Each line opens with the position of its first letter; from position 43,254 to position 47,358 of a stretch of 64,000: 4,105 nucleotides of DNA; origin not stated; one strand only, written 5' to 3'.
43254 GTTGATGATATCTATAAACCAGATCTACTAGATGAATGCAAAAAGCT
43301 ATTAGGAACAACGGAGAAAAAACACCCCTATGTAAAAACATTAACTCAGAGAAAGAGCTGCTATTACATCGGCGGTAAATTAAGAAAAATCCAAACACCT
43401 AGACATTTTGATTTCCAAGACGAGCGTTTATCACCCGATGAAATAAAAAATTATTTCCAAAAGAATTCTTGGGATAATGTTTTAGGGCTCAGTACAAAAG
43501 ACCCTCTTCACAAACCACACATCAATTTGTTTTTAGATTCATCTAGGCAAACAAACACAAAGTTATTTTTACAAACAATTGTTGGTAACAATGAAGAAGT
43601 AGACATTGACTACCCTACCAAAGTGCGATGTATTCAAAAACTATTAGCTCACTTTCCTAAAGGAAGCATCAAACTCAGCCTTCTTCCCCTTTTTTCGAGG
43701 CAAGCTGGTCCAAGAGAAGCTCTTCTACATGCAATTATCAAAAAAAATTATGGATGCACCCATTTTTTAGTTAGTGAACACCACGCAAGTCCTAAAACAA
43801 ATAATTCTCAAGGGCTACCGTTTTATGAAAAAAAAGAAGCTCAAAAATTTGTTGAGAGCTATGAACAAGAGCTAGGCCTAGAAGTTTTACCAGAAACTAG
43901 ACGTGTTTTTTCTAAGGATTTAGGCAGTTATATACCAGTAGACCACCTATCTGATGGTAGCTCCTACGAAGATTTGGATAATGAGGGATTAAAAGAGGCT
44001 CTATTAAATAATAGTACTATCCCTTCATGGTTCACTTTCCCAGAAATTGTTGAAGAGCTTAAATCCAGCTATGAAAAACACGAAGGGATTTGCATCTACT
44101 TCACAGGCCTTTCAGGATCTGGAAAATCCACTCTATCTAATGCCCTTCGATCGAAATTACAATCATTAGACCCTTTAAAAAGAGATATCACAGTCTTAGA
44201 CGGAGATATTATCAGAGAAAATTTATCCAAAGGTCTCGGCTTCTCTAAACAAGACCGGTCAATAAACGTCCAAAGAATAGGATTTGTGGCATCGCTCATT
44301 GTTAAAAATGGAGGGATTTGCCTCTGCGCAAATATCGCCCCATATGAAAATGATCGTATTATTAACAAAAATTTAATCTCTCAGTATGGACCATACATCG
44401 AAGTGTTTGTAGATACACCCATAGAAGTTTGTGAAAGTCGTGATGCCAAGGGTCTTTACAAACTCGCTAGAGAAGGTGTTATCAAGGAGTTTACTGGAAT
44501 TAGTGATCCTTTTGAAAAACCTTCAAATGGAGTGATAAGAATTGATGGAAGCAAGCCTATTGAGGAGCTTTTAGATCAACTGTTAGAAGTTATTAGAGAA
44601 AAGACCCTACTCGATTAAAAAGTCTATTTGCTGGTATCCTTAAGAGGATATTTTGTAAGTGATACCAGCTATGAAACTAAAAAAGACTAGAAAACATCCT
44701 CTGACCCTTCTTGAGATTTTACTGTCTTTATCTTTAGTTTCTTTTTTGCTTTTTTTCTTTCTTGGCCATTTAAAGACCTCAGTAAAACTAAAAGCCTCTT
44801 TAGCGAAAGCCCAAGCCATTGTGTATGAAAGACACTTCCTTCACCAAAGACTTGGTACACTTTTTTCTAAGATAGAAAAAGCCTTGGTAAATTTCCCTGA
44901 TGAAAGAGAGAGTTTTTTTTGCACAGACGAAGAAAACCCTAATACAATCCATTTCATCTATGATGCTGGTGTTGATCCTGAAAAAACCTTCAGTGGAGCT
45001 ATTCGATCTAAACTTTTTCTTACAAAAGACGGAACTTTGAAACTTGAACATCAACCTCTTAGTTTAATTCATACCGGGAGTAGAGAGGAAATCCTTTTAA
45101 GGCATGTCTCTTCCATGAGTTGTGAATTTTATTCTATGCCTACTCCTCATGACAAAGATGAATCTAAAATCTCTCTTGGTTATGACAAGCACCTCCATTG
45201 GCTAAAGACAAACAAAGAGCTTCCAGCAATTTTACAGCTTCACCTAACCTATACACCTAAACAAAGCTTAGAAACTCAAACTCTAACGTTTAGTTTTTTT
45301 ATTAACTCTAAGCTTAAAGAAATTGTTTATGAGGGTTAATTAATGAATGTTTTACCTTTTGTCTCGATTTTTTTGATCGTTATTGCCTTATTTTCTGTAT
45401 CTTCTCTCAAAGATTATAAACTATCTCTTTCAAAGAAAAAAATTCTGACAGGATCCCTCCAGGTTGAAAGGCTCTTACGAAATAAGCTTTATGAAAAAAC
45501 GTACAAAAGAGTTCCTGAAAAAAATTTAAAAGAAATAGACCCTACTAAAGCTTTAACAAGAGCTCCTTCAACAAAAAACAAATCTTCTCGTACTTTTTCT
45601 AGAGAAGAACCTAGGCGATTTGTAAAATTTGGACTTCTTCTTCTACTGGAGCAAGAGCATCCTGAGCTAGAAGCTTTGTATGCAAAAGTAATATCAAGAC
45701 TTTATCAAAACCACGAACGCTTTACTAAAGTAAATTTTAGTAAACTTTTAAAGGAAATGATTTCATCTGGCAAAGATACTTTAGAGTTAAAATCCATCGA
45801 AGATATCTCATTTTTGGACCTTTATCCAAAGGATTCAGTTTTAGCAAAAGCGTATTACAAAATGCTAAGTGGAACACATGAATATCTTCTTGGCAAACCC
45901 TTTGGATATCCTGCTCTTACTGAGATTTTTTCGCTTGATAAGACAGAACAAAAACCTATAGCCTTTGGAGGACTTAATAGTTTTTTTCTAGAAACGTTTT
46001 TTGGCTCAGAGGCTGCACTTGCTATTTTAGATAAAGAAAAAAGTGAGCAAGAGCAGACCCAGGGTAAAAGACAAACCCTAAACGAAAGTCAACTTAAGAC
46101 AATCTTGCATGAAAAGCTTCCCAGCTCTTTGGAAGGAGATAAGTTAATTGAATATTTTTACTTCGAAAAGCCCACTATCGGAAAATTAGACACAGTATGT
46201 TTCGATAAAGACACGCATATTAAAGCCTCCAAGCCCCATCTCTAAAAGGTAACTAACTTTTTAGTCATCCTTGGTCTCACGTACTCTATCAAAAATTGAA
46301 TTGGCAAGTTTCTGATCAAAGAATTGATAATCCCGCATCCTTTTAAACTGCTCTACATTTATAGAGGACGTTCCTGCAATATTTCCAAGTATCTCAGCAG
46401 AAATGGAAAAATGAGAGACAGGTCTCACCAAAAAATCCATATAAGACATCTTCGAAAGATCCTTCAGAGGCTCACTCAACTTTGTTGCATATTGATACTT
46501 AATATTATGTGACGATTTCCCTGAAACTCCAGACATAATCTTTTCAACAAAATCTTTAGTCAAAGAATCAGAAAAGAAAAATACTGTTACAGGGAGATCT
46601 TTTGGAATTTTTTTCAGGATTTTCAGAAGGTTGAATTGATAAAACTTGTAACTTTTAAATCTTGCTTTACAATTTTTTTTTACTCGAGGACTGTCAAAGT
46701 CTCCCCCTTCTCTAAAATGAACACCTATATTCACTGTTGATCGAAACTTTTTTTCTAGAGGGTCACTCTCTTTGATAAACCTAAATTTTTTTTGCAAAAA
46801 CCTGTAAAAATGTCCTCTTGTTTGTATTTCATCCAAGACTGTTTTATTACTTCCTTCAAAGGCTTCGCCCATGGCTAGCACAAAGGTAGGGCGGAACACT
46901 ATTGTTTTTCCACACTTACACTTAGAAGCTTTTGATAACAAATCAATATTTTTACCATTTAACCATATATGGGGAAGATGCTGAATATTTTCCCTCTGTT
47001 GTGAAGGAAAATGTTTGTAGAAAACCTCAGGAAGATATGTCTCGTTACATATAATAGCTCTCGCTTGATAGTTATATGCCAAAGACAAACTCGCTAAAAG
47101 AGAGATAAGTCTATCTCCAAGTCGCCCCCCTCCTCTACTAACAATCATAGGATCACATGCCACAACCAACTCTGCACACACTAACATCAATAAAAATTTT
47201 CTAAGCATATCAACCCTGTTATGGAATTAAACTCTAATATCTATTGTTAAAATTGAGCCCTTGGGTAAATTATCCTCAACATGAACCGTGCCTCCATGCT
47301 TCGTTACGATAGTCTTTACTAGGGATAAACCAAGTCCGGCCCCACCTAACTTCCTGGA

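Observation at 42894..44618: APS kinase fused to a catalytically degenerate ATP-sulfurylase-like domain, carrying a Sec-type signal peptide and embedded among pseudopilin genes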

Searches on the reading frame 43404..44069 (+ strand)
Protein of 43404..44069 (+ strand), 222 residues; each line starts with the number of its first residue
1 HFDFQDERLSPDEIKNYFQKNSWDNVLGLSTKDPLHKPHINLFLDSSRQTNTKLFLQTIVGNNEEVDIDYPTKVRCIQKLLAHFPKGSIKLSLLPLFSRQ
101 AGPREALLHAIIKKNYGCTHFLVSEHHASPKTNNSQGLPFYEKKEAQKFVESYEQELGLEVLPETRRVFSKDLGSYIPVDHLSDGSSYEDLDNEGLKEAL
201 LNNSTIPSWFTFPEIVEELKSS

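Call 98: search_solved_structures(query=window:43404-44069:+, show_alignments=5, max_evalue=0.00001)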
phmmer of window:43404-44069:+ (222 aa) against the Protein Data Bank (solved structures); distinct sequences matched with E-value up to 0.00001: 12.
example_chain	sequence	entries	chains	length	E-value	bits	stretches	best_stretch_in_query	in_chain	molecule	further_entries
1r6x_A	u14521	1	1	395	8.7e-49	169.2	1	1-221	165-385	ATP:sulfate adenylyltransferase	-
1jec_A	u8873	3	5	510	1.6e-48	168.4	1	1-221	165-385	SULFATE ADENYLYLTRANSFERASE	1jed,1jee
1g8f_A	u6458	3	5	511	1.6e-48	168.4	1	1-221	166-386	SULFATE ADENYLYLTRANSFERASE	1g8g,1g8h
1j70_A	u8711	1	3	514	1.6e-48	168.4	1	1-221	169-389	ATP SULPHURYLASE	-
1i2d_A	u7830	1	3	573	7.1e-46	159.7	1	1-221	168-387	ATP SULFURYLASE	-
1m8p_A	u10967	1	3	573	7.1e-46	159.7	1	1-221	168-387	sulfate adenylyltransferase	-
2gks_A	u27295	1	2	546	3.8e-38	134.5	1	1-219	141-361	Bifunctional SAT/APS kinase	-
3cr8_A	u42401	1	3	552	6e-20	75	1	1-219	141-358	Sulfate adenylyltransferase, adenylylsulfate kinase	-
8a8d_A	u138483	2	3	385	1.1e-15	61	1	4-221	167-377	ATP sulfurylase from Methanothermococcus thermolithotrophicus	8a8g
4dnx_A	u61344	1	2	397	5e-15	58.9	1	3-218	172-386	Sulfate adenylyltransferase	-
1jhd_A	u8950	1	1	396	9e-15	58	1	3-217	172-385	SULFATE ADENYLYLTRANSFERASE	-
1v47_A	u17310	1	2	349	1.4e-13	54.2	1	10-129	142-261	ATP sulfurylase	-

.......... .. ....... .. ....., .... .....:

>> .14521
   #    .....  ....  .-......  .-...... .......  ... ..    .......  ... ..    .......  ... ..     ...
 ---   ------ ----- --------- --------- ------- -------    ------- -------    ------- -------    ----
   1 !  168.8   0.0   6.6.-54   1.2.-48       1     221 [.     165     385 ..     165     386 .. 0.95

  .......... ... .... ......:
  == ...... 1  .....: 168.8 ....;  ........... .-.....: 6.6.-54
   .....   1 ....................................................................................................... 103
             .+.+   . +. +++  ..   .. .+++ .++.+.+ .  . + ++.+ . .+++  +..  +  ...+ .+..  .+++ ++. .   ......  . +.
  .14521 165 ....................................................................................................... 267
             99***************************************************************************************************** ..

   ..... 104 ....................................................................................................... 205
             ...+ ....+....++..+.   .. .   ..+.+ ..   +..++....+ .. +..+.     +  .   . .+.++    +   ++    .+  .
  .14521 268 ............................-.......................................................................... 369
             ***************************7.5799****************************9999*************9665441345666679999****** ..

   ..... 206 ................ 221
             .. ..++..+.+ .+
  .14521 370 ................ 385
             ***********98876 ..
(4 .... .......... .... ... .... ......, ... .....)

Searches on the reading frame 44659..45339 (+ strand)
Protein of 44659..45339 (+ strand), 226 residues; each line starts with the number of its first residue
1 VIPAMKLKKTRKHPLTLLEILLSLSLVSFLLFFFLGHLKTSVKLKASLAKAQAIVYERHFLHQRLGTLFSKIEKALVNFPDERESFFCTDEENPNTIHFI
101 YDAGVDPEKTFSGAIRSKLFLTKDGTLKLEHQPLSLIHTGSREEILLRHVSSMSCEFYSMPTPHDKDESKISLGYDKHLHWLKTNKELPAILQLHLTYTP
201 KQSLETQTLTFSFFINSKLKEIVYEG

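Call 3: search_protein_families(library=pfam, proteins=[window:44659-45339:+], max_evalue=0.01)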
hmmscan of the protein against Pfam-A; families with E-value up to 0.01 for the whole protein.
window:44659-45339:+ (226 aa): 0 families

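Call 4: search_protein_families(library=ncbifam, proteins=[window:44659-45339:+], max_evalue=0.01)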
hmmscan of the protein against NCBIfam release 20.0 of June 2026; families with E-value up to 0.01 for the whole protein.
window:44659-45339:+ (226 aa): 1 family
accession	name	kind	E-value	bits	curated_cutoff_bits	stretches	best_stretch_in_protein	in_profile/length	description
NF041013.1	T4P_ComGE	equivalog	0.003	17.6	49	1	16-52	7-43/83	competence type IV pilus minor pilin ComGE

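Call 46: search_solved_structures(query=A1, max_evalue=10)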
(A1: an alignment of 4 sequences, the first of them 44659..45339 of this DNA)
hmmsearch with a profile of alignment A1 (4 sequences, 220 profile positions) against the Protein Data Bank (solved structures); distinct sequences matched with E-value up to 10: 6.
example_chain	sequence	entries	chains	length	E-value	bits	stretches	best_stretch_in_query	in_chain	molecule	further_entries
3ruk_A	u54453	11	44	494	0.065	16.3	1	29-104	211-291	Steroid 17-alpha-hydroxylase/17,20 lyase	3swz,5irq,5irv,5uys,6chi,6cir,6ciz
4nkv_A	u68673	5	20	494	0.065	16.3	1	29-104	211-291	Steroid 17-alpha-hydroxylase/17,20 lyase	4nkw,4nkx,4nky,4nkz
6wr1_A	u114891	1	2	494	0.065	16.3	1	29-104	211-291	Steroid 17-alpha-hydroxylase/17,20 lyase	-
4gct_A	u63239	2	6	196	0.72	12.9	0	41-75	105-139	Nucleoid occlusion factor SlmA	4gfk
5haw_A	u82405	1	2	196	1.1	12.3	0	41-75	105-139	Nucleoid occlusion factor SlmA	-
5g23_A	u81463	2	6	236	2.2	11.3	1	5-40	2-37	TYPE-IV LIKE PILIN TTHA1219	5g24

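Call 52: find_homologous_proteins(query=window:44659-45339:+, max_evalue=0.001)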
Query window:44659-45339:+ (226 aa): 2 proteins with E <= 0.001 among 502 candidates.
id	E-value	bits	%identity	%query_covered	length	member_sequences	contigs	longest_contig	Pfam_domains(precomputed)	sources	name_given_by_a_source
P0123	1.1e-140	485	100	98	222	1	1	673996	-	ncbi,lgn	-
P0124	1.2e-60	223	48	97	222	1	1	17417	-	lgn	-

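Call 53: search_protein_families(library=pfam, proteins=[window:44659-45339:+], max_evalue=5)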
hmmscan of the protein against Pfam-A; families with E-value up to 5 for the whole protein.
window:44659-45339:+ (226 aa): 1 family
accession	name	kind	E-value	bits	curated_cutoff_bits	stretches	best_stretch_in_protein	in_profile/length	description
PF11712.13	Vma12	-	0.15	12.5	25.5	1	5-53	66-117/137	Endoplasmic reticulum-based factor for assembly of V-ATPase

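Call 64: search_protein_families(library=ncbifam, proteins=[window:44659-45339:+], max_evalue=1)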
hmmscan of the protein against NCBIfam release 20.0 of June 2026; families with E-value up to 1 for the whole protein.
window:44659-45339:+ (226 aa): 4 families
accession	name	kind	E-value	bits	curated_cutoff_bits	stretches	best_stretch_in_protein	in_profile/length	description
NF041013.1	T4P_ComGE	equivalog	0.003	17.6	49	1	16-52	7-43/83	competence type IV pilus minor pilin ComGE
NF041002.1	pilin_ComGF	equivalog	0.12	12.6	80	1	16-51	5-40/139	competence type IV pilus minor pilin ComGF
NF040982.1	ComGD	equivalog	0.19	12.1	70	1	16-42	5-31/139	competence type IV pilus minor pilin ComGD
NF007848.0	PRK10557.1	equivalog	0.71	9.2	120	1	7-72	5-67/192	prepilin peptidase-dependent protein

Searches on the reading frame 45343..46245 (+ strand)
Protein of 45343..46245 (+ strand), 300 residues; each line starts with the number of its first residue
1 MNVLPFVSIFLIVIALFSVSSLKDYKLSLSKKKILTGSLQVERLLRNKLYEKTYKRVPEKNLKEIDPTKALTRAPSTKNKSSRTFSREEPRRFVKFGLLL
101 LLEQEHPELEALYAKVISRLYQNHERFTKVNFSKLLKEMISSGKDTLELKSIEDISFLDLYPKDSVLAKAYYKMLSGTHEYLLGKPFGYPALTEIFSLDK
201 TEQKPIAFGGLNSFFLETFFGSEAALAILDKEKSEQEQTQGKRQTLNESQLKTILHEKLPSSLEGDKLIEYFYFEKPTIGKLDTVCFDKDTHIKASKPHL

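Call 3: search_protein_families(library=pfam, proteins=[window:45343-46245:+], max_evalue=0.01)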
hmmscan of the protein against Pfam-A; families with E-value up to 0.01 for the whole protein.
window:45343-46245:+ (300 aa): 0 families

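Call 4: search_protein_families(library=ncbifam, proteins=[window:45343-46245:+], max_evalue=0.01)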
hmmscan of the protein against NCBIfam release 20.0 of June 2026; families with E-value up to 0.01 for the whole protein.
window:45343-46245:+ (300 aa): 0 families

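Call 48: search_solved_structures(query=A2, max_evalue=10)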
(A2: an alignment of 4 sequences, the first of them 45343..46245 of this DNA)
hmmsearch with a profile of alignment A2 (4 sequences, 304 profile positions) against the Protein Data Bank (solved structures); distinct sequences matched with E-value up to 10: 9.
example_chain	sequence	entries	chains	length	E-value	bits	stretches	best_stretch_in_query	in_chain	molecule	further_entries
7unh_A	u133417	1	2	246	0.0038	20.4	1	97-140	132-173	SP2 designed chlorophyll dimer protein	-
7uni_A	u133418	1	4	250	0.0049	20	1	99-140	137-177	SP2-ZnPPaM designed chlorophyll dimer protein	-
5xbn_A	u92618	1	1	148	0.2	14.7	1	129-172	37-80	Wss1p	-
5xbv_A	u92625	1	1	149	0.2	14.7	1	129-172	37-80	Wss1p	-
7qtl_C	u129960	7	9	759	1.2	12.1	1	212-269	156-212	Polymerase basic protein 2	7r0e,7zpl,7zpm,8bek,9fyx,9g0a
9raf_C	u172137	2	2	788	1.3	12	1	212-269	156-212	Polymerase basic protein 2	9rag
8pm0_C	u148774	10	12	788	1.3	12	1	212-269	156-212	Polymerase basic protein 2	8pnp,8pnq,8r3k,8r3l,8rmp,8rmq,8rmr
8poh_C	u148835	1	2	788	1.3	12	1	212-269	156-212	Polymerase basic protein 2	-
1vb3_A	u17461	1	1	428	1.8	11.5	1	203-236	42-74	Threonine synthase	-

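Call 53: search_protein_families(library=pfam, proteins=[window:45343-46245:+], max_evalue=5)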
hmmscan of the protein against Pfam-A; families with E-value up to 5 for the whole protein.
window:45343-46245:+ (300 aa): 0 families

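Call 64: search_protein_families(library=ncbifam, proteins=[window:45343-46245:+], max_evalue=1)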
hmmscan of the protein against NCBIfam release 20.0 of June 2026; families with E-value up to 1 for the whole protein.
window:45343-46245:+ (300 aa): 0 families

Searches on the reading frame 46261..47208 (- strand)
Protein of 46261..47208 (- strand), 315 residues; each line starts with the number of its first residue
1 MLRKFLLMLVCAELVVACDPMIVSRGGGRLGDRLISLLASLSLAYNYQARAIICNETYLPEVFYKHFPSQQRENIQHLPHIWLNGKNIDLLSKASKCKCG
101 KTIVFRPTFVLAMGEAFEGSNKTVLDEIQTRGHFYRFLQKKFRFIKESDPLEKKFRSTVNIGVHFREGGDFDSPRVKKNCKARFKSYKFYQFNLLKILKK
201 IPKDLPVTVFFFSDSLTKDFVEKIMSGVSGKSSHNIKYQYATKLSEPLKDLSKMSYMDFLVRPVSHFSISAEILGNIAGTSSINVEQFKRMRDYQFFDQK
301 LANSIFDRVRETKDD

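Call 3: search_protein_families(library=pfam, proteins=[window:46261-47208:-], max_evalue=0.01)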
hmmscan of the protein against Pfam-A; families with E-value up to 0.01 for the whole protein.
window:46261-47208:- (315 aa): 0 families

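Call 4: search_protein_families(library=ncbifam, proteins=[window:46261-47208:-], max_evalue=0.01)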
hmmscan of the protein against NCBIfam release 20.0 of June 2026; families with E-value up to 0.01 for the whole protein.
window:46261-47208:- (315 aa): 0 families

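Call 19: search_protein_families(library=pfam, proteins=[window:46261-47208:-], max_evalue=1)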
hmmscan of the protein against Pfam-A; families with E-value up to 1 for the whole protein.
window:46261-47208:- (315 aa): 0 families

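Call 50: find_homologous_proteins(query=window:46261-47208:-, max_evalue=0.001)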
Query window:46261-47208:- (315 aa): 1 proteins with E <= 0.001 among 1191 candidates.
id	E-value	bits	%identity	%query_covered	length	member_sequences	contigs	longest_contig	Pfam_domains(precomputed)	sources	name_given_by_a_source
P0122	1.5e-208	709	100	100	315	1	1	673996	-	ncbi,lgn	-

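Call 59: search_protein_representatives(protein=window:46261-47208:-)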
Query: 315 residues. Proteins with E-value up to 0.001 (for the whole library): 92; up to 1e-10: 6; up to 1e-30: 2. The best 92 are listed.
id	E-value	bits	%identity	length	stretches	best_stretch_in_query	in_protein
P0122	4.8e-209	709.2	100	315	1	1-315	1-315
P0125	1.2e-36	143.2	35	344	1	9-311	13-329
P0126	7.2e-22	94.6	29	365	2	94-283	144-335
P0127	1.8e-20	90.0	30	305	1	6-281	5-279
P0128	1.8e-16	76.9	30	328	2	135-284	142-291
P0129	2.9e-11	59.8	36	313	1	134-276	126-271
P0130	1.3e-10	57.7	32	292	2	158-277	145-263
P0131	1.4e-10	57.5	29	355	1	26-277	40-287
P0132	3.6e-09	52.9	42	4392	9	214-251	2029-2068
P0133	4.9e-09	52.5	32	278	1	157-277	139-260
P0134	3.4e-08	49.7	24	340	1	21-279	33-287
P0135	4.8e-08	49.3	31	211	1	136-287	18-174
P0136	9.2e-08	48.3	25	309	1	21-277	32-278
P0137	1.1e-07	48.0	30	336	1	8-276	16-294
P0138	1.4e-07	47.7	32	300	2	137-280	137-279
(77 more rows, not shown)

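Call 61: search_protein_families(library=pfam, alignment_id=A4, max_evalue=0.01)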
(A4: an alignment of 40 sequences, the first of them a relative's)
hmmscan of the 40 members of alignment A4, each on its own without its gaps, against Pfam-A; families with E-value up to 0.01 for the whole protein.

A. member 1, P0122 (315 aa): 0 families

B. families by the number of members that match (of 40 scanned): 2 families
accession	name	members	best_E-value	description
PF01531.22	Glyco_transf_11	2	3.7e-07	Glycosyl transferase family 11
PF17906.7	HTH_48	1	0.0021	HTH domain in Mos1 transposase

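Call 62: search_solved_structures(query=A4, max_evalue=1)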
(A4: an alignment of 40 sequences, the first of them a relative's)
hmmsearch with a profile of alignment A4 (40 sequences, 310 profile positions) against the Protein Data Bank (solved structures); distinct sequences matched with E-value up to 1: 2.
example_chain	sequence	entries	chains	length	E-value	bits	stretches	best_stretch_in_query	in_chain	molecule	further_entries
2nbs_A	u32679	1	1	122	0.22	13.7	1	179-243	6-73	E_1r26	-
2hhc_A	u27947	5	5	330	0.89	11.8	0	148-213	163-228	Nodulation fucosyltransferase NodZ | Nodulation fucosyltransferase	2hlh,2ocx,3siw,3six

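Call 90: predict_structure(alignment_id=A6)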
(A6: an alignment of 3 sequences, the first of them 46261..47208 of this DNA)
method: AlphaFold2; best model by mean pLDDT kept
length: 315 residues; sequences in the alignment: 3
mean_pLDDT: 38.7   pTM: 0.38
mean pLDDT of the five models: 38.7, 37.7, 36.8, 35.4, 30.9
residues with pLDDT >= 90: 0; 70-90: 23; 50-70: 52; < 50: 240
segments of 3 or more residues with pLDDT < 50: 1-134, 136-138, 149-156, 166-184, 242-315
pLDDT, mean of each block of 10 residues (from residue 1): 32 24 28 36 32 29 31 29 26 27 28 30 31 46 50 47 46 39 55 67 66 61 77 72 41 27 24 23 23 25 34 28
secondary structure, 60 per line:
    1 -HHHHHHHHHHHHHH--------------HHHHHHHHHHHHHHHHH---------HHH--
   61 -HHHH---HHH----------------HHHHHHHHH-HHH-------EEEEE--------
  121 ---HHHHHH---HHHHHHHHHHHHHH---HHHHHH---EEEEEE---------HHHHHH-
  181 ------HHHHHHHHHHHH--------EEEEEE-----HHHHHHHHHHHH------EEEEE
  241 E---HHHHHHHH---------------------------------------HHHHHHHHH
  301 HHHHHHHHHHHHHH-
elements in order: H2-15 H30-46 H62-65 H88-96 E108-112 H124-129 H133-146 H150-155 E159-164 H174-179 H187-198 E207-212 H218-229 E236-241 H245-252 H292-314
